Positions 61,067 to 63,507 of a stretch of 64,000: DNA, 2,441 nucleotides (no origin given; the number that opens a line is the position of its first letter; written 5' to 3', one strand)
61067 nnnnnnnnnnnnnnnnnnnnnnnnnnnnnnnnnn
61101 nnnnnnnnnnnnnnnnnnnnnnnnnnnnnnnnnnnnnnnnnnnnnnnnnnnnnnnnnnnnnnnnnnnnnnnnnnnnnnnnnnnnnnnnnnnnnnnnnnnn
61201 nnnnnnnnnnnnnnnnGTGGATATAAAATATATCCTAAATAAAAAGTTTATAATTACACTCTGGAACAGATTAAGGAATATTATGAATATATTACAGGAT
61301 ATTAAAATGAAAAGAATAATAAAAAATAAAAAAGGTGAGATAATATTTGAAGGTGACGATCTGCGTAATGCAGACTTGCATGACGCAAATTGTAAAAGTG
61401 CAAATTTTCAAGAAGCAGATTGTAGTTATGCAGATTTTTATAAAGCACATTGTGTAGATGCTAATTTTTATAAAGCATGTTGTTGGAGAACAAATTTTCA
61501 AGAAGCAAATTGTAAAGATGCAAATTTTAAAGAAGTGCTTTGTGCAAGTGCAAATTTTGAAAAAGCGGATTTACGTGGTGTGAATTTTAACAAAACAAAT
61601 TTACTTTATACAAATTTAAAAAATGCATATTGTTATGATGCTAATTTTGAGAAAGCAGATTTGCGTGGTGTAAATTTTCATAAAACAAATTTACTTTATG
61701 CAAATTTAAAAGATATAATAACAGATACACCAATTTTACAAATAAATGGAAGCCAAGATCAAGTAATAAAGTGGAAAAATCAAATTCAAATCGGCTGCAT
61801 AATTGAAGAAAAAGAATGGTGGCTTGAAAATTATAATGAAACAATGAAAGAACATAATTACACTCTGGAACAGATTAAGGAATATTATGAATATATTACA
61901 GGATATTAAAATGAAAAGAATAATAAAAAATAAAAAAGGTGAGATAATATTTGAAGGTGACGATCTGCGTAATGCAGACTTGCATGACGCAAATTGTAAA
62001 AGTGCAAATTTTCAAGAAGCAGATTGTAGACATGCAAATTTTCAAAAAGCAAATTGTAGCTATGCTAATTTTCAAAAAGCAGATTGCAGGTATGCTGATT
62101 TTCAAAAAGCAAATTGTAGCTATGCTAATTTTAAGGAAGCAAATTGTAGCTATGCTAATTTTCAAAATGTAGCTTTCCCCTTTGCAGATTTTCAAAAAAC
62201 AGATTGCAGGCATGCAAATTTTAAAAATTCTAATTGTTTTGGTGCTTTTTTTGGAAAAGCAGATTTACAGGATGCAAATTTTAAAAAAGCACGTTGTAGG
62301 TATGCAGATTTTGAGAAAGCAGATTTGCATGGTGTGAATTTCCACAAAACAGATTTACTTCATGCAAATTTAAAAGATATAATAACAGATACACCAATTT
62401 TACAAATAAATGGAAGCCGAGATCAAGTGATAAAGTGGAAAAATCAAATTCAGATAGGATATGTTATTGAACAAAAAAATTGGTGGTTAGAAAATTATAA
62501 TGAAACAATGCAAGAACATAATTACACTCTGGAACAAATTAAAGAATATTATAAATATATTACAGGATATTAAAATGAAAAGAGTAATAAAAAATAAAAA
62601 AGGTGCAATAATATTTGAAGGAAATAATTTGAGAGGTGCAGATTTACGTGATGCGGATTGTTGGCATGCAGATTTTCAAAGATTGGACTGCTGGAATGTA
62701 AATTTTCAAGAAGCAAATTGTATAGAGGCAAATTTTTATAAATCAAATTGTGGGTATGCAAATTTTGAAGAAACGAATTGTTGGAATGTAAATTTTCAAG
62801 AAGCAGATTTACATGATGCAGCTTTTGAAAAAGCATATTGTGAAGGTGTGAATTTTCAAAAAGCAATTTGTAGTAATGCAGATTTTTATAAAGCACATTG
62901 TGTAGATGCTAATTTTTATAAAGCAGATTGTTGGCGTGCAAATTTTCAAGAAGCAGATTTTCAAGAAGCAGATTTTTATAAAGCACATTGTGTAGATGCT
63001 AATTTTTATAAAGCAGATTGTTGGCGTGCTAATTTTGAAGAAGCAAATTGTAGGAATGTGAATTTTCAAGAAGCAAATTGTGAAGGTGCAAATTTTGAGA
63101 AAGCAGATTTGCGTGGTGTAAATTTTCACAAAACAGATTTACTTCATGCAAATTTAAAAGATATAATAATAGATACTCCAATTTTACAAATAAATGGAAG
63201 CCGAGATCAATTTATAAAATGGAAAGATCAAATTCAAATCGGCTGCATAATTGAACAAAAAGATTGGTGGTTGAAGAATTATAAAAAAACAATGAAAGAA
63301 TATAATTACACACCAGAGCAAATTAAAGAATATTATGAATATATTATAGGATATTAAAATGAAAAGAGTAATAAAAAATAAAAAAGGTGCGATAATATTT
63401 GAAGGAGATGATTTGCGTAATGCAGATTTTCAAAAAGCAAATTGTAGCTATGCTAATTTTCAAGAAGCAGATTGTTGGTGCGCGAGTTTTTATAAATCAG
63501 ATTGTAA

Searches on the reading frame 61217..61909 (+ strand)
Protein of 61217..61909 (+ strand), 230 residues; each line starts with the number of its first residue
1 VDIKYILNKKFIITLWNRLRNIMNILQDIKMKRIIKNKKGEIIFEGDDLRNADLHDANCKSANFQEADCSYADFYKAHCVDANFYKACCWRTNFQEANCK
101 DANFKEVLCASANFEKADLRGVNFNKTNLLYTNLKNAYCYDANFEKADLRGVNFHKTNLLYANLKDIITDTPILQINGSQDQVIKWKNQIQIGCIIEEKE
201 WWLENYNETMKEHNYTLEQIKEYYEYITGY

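Call 3: search_protein_families(library=pfam, proteins=[window:61217-61909:+], max_evalue=0.01)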
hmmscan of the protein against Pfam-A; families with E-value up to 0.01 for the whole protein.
window:61217-61909:+ (230 aa): 4 families
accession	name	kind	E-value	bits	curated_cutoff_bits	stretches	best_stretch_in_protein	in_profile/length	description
PF00805.28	Pentapeptide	-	3e-23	81.4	20.2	4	133-166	2-35/40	Pentapeptide repeats (8 copies)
PF13599.13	Pentapeptide_4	-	5.5e-14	52.4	38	3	73-134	17-78/78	Pentapeptide repeat region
PF13576.12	Pentapeptide_3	-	1.4e-12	48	27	2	94-136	1-46/48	Pentapeptide repeats (9 copies)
PF25296.1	Decapeptide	-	0.00013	22.2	45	0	98-159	6-67/74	Decapeptide repeat region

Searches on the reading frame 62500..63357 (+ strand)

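Call 63: search_protein_families(library=pfam, proteins=[window:62500-63357:+], max_evalue=0.01)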
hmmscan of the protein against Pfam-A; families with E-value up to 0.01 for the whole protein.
window:62500-63357:+ (285 aa): 4 families
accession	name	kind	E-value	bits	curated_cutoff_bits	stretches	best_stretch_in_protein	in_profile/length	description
PF00805.28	Pentapeptide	-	6.1e-40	134.8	20.2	7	182-221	1-40/40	Pentapeptide repeats (8 copies)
PF13576.12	Pentapeptide_3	-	2.5e-19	69.7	27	3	179-221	1-46/48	Pentapeptide repeats (9 copies)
PF13599.13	Pentapeptide_4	-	1.2e-18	67.4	38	2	146-219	5-78/78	Pentapeptide repeat region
PF25296.1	Decapeptide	-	1.3e-06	28.6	45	0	156-217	9-70/74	Decapeptide repeat region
